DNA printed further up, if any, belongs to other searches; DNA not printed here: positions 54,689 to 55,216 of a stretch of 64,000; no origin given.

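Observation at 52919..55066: Low-GC type II restriction-modification module with an AbrB/MazE-fold putative controller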

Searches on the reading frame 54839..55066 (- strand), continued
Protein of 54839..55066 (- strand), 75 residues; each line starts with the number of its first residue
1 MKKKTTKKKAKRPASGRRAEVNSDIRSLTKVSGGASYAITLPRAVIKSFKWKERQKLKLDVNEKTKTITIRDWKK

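Call 32: search_protein_families(library=pfam, alignment_id=A3, max_evalue=0.001)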
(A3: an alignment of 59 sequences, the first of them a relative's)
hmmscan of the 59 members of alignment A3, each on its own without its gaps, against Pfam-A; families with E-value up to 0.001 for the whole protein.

A. member 1, L007:5054-6148:- (364 aa): 1 family
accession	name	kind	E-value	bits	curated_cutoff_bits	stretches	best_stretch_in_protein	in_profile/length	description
PF00145.23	DNA_methylase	-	1.5e-112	376.6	22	1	26-323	1-324/324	C-5 cytosine-specific DNA methylase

B. families by the number of members that match (of 59 scanned): 58 families (the first 25 are shown)
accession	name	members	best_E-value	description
PF01555.25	N6_N4_Mtase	5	7.8e-46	DNA methylase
PF00145.23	DNA_methylase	4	1.5e-112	C-5 cytosine-specific DNA methylase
PF05973.20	Gp49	3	1.1e-24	Phage derived protein Gp49-like (DUF891)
PF02086.21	MethyltransfD12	3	0.00016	D12 class N6 adenine-specific DNA methyltransferase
PF02384.22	N6_Mtase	2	1.8e-106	N-6 DNA Methylase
PF02518.31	HATPase_c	2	1.2e-26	Histidine kinase-, DNA gyrase B-, and HSP90-like ATPase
PF14279.12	HNH_5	2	3.8e-05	HNH endonuclease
PF01943.22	Polysacc_synt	1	8e-70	Polysaccharide biosynthesis protein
PF22397.2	NADAR-DarT1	1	5.1e-60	DarT1-associated NADAR antitoxin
PF00535.33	Glycos_transf_2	1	6.8e-40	Glycosyl transferase family 2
PF17191.10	RecG_wedge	1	4.9e-33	RecG wedge domain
PF00557.29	Peptidase_M24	1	5.2e-32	Metallopeptidase family M24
PF03575.23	Peptidase_S51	1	1.1e-30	Peptidase family S51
PF12161.14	HsdM_N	1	2.7e-27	HsdM N-terminal domain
PF00270.35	DEAD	1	3.8e-24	DEAD/DEAH box helicase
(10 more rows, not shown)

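Call 37: search_protein_families(library=pfam, proteins=[L017:5189-5419:+, L017:5556-7739:+, L017:7736-9769:+, L019:1785-3284:+, L019:3277-4245:+, L024:5192-5575:+, L024:5562-6254:+, L024:6453-8186:+, L024:8190-10178:+, L025:668-1813:+], max_evalue=0.001)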
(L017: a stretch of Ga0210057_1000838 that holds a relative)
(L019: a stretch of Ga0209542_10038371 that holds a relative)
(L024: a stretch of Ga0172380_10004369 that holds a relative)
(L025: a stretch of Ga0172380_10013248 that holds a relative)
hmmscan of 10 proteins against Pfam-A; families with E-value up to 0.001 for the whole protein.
L017:5189-5419:+ (76 aa): 0 families

L017:5556-7739:+ (727 aa): 1 family
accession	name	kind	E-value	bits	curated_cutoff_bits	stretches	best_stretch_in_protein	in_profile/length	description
PF01555.25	N6_N4_Mtase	-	7.8e-46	157.2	26.7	1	121-388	2-212/221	DNA methylase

L017:7736-9769:+ (677 aa): 2 families
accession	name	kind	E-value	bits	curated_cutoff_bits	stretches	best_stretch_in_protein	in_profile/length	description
PF13589.12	HATPase_c_3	-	4.6e-19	69.2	25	1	24-139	4-114/137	Histidine kinase-, DNA gyrase B-, and HSP90-like ATPase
PF02518.31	HATPase_c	-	9.2e-05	23.3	26.4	1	21-91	4-68/111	Histidine kinase-, DNA gyrase B-, and HSP90-like ATPase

L019:1785-3284:+ (499 aa): 1 family
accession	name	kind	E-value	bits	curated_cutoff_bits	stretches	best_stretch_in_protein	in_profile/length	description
PF02384.22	N6_Mtase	-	2.1e-27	96.7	20.4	1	186-491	4-302/311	N-6 DNA Methylase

L019:3277-4245:+ (322 aa): 1 family
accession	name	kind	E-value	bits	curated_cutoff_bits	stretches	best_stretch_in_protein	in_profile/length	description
PF01420.25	Methylase_S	-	1.2e-23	84.6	22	1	167-311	2-154/168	Type I restriction modification DNA specificity domain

L024:5192-5575:+ (127 aa): 0 families

L024:5562-6254:+ (230 aa): 0 families

L024:6453-8186:+ (577 aa): 1 family
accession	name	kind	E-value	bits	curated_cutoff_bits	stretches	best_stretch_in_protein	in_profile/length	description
PF01555.25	N6_N4_Mtase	-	1.2e-35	124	26.7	1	106-404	1-205/221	DNA methylase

L024:8190-10178:+ (663 aa): 6 families
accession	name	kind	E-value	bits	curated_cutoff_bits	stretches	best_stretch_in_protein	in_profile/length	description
PF04851.21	ResIII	-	2.7e-19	70.1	22.5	1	4-187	3-163/164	Type III restriction enzyme, res subunit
PF00270.35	DEAD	-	6.4e-09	36.2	26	1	9-190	4-163/167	DEAD/DEAH box helicase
PF18766.7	SWI2_SNF2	-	4e-05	23.8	26.7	1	36-236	25-208/221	SWI2/SNF2 ATPase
PF25199.1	nSTAND_NTPase5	-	7.4e-05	23.1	34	0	14-54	26-66/145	Novel STAND NTPase 5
PF00271.37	Helicase_C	-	0.00031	21.4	23.5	0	290-364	36-109/110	Helicase conserved C-terminal domain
PF13401.12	AAA_22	-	0.00048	20.9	27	0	28-174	4-107/130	AAA domain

L025:668-1813:+ (381 aa): 5 families
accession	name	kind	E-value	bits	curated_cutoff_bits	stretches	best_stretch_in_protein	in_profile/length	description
PF01381.28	HTH_3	-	4.2e-11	43.1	23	1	28-78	5-55/55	Helix-turn-helix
PF06114.19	Peptidase_M78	-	8.3e-09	35.7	22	1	255-349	31-122/123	IrrE N-terminal-like domain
PF13412.12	HTH_24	-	4.8e-05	23.3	21.9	1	29-55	14-40/48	Winged helix-turn-helix DNA-binding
PF13443.12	HTH_26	-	0.00076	20.1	22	0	26-76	4-55/63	Cro/C1-type HTH DNA-binding domain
PF10463.15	Peptidase_U49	-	0.00096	19.3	23.9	0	271-366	98-190/202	Peptidase U49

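Call 38: search_protein_families(library=pfam, proteins=[L032:5221-5928:+, L032:6000-7769:+, L032:7784-8587:+, L038:350-1075:+, L038:1091-2359:-, L038:2366-2854:-, L041:2115-2804:+, L042:758-1597:+, L042:1613-1945:+, L042:2878-4251:+], max_evalue=0.001)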
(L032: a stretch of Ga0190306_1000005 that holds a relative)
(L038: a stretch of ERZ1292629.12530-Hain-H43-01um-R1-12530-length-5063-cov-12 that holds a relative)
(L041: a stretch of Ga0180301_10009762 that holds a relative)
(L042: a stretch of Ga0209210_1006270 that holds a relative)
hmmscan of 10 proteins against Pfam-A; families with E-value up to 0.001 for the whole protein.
L032:5221-5928:+ (235 aa): 5 families
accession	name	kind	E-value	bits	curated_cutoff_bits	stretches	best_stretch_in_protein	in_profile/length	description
PF04002.20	RadC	-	9e-45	151.9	22.1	1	114-233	1-120/121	RadC-like JAB domain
PF20582.4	UPF0758_N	-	1.9e-24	85.9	27.1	1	15-91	2-77/77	UPF0758 N-terminal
PF12826.13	HHH_2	-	1.1e-08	35.6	27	1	56-97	14-55/64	Helix-hairpin-helix motif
PF14520.12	HHH_5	-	1.6e-06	29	27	1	57-97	14-55/57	Helix-hairpin-helix domain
PF00633.29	HHH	-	4.5e-05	23.5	24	1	68-90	2-24/30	Helix-hairpin-helix motif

L032:6000-7769:+ (589 aa): 3 families
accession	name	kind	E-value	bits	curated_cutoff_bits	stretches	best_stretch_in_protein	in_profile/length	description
PF02384.22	N6_Mtase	-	1.8e-106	356.4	20.4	1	231-549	2-309/311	N-6 DNA Methylase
PF12161.14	HsdM_N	-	2.7e-27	96.5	24.5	1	80-219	1-135/135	HsdM N-terminal domain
PF07669.17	Eco57I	-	0.00066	20.2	25.3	0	348-439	71-165/171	Eco57I restriction-modification methylase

L032:7784-8587:+ (267 aa): 1 family
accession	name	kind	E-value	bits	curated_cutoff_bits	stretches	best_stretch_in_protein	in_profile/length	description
PF12686.12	DUF3800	-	2.2e-11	45.1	21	1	25-200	1-148/149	Protein of unknown function (DUF3800)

L038:350-1075:+ (241 aa): 0 families

L038:1091-2359:- (422 aa): 3 families
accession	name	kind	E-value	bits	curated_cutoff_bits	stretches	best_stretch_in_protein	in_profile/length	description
PF03235.19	GmrSD_N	-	3.6e-18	66.9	33.2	1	21-154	12-196/199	GmrSD restriction endonuclease, N-terminal domain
PF01844.29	HNH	-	9.1e-08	32.6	21.4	1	381-417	9-46/47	HNH endonuclease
PF14279.12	HNH_5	-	3.8e-05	24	27.5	1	373-418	1-46/56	HNH endonuclease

L038:2366-2854:- (162 aa): 0 families

L041:2115-2804:+ (229 aa): 7 families
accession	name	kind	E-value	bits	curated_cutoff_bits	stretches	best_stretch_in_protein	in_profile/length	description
PF00406.28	ADK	-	1e-20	74.9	26.8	1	12-203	1-149/151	Adenylate kinase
PF13207.12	AAA_17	-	1.2e-14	55.2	27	1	14-137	2-122/136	AAA domain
PF13238.12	AAA_18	-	1.4e-08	35.7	29.4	1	10-138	1-112/128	AAA domain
PF13521.12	AAA_28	-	0.00011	22.9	27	1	10-63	2-52/164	AAA domain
PF00004.35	AAA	-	0.0002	22.3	21.2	1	10-63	1-58/131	ATPase family associated with various cellular activities (AAA)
PF20720.3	nSTAND3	-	0.00022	21.4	27.2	0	2-31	12-41/155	Novel STAND NTPase 3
PF13671.12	AAA_33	-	0.00025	21.8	27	1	10-137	2-118/143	AAA domain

L042:758-1597:+ (279 aa): 0 families

L042:1613-1945:+ (110 aa): 0 families

L042:2878-4251:+ (457 aa): 2 families
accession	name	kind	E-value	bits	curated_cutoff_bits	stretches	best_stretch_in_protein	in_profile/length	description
PF02086.21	MethyltransfD12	-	2.1e-31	110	22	1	110-382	1-241/253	D12 class N6 adenine-specific DNA methyltransferase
PF03602.21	Cons_hypoth95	-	0.00043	20.4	24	0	312-329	107-126/182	Conserved hypothetical protein 95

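Call 46: search_protein_families(library=padloc, proteins=[window:54839-55066:-, L010:4334-4552:+, L010:4554-5264:+, L058:5162-5878:+, L038:350-1075:+, L042:758-1597:+, L024:5192-5575:+, L024:5562-6254:+], max_evalue=0.01)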
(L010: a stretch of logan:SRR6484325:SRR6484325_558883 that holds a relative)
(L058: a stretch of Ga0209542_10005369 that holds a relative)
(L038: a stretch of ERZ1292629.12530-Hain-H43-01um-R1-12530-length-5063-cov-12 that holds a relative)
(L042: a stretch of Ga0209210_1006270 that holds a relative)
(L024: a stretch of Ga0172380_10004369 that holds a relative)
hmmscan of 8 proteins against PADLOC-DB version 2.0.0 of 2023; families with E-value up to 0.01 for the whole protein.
window:54839-55066:- (75 aa): 0 families

L010:4334-4552:+ (72 aa): 19 families
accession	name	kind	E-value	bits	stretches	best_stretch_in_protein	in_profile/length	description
PDLC02926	HTH_VI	-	3.2e-11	41.3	1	16-71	6-61/92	-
PDLC03954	RmrA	-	2.5e-07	28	1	10-71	9-70/380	-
PDLC04142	capH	-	4.1e-07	29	1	10-70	5-65/103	capH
PDLC03947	RmrA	-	7.8e-07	26.2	1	5-71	5-71/383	-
PDLC03951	RmrA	-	4.4e-06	23.9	1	14-71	11-68/400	-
PDLC03665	Control_protein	-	4e-05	21.8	1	10-68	6-66/77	control protein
PDLC03956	RmrA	-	0.0001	19.5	1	11-71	8-69/399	-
PDLC03952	RmrA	-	0.0001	19.3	1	9-70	20-81/395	-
PDLC04775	PDC-M69A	-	0.00013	20.5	1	15-67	11-63/113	-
PDLC03948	RmrA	-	0.00015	18.8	1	10-71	7-68/397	-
PDLC03943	RmrA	-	0.00016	18.9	1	17-70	8-61/370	-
PDLC03664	Control_protein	-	0.00026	19.4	1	16-63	18-65/74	control protein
PDLC03953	RmrA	-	0.00041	17.7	1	13-70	7-64/373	-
PDLC03949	RmrA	-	0.00073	16.5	1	15-71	6-62/363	-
PDLC03946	RmrA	-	0.00084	16.2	1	15-71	6-62/357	-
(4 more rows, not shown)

L010:4554-5264:+ (236 aa): 1 family
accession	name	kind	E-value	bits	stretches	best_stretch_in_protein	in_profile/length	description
PDLC03418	REase_II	-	2.5e-06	24.9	1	176-234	312-372/372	Type II restriction enzyme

L058:5162-5878:+ (238 aa): 0 families

L038:350-1075:+ (241 aa): 0 families

L042:758-1597:+ (279 aa): 0 families

L024:5192-5575:+ (127 aa): 0 families

L024:5562-6254:+ (230 aa): 0 families

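Call 52: predict_structure(alignment_id=A1)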
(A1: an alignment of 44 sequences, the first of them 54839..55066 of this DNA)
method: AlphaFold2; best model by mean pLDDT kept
length: 75 residues; sequences in the alignment: 44
mean_pLDDT: 80.5   pTM: 0.51
mean pLDDT of the five models: 80.5, 79.9, 76.0, 74.8, 74.5
residues with pLDDT >= 90: 37; 70-90: 15; 50-70: 22; < 50: 1
segments of 3 or more residues with pLDDT < 50: none
pLDDT, mean of each block of 10 residues (from residue 1): 55 58 79 87 92 93 95 88
secondary structure, 60 per line:
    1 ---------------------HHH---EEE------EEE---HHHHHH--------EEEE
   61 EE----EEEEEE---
elements in order: E28-30 E37-39 H43-48 E57-62 E67-72

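Call 55: fold_search(model_id=the predicted structure, library=pdb)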
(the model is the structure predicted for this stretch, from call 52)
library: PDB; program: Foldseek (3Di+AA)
matches with E <= 10: 71; with E <= 0.001: 0
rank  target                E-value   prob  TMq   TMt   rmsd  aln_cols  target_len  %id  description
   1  2mrn_MODEL_1_A        7.6e-02  1.00  0.52  0.58   2.3        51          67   18  Structure of truncated EcMazE (released 2015-02-04)
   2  1ub4_C                1.4e-01  1.00  0.54  0.54   2.0        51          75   18  crystal structure of MazEF complex (released 2003-05-20)
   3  5itm_F                1.5e-01  0.96  0.39  0.58   3.7        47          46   26  The structure of truncated histone-like protein (released 2017-01-25)
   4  1mvf_D                2.6e-01  0.99  0.47  0.75   2.4        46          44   17  MazE addiction antidote (released 2003-06-10)
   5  5itm_A                2.6e-01  0.97  0.44  0.64   3.0        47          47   23  The structure of truncated histone-like protein (released 2017-01-25)
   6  5itj_A                2.7e-01  0.94  0.40  0.58   4.5        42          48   26  The structure of histone-like protein (released 2017-01-25)
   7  5itm_E                3.3e-01  0.91  0.40  0.60   3.5        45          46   27  The structure of truncated histone-like protein (released 2017-01-25)
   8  7xi6_A                4.6e-01  0.57  0.36  0.44   4.4        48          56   17  Crystal structure of C56 from pSSVi (released 2023-04-19)
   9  2l66_MODEL_1_A        5.9e-01  0.63  0.36  0.47   4.1        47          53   26  The DNA-recognition fold of Sso7c4 suggests a new member of SpoVT-AbrB superfamily from archaea. (released 2011-09-07)
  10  2w1t_B                7.7e-01  0.97  0.54  0.24   1.7        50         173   10  Crystal Structure of B. subtilis SpoVT (released 2008-11-18)
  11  2mru_MODEL_1_A        7.7e-01  0.63  0.40  0.55   3.6        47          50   15  Structure of truncated EcMazE-DNA complex (released 2015-02-04)
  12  1yfb_A                8.2e-01  0.82  0.43  0.61   7.9        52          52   15  The solution structure of the N-domain of the transcription factor abrB (released 2005-04-12)
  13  2w1t_A                1.3e+00  0.92  0.52  0.23   1.8        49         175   10  Crystal Structure of B. subtilis SpoVT (released 2008-11-18)
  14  5l6l_E                1.3e+00  0.84  0.46  0.53   1.8        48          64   21  Structure of Caulobacter crescentus VapBC1 bound to operator DNA (released 2016-12-28)
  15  9klt                  1.3e+00  0.13  0.20  0.24  15.7        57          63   14  Crystal structure of a Streptococcal protein G B1 mutant (released 2026-01-28)
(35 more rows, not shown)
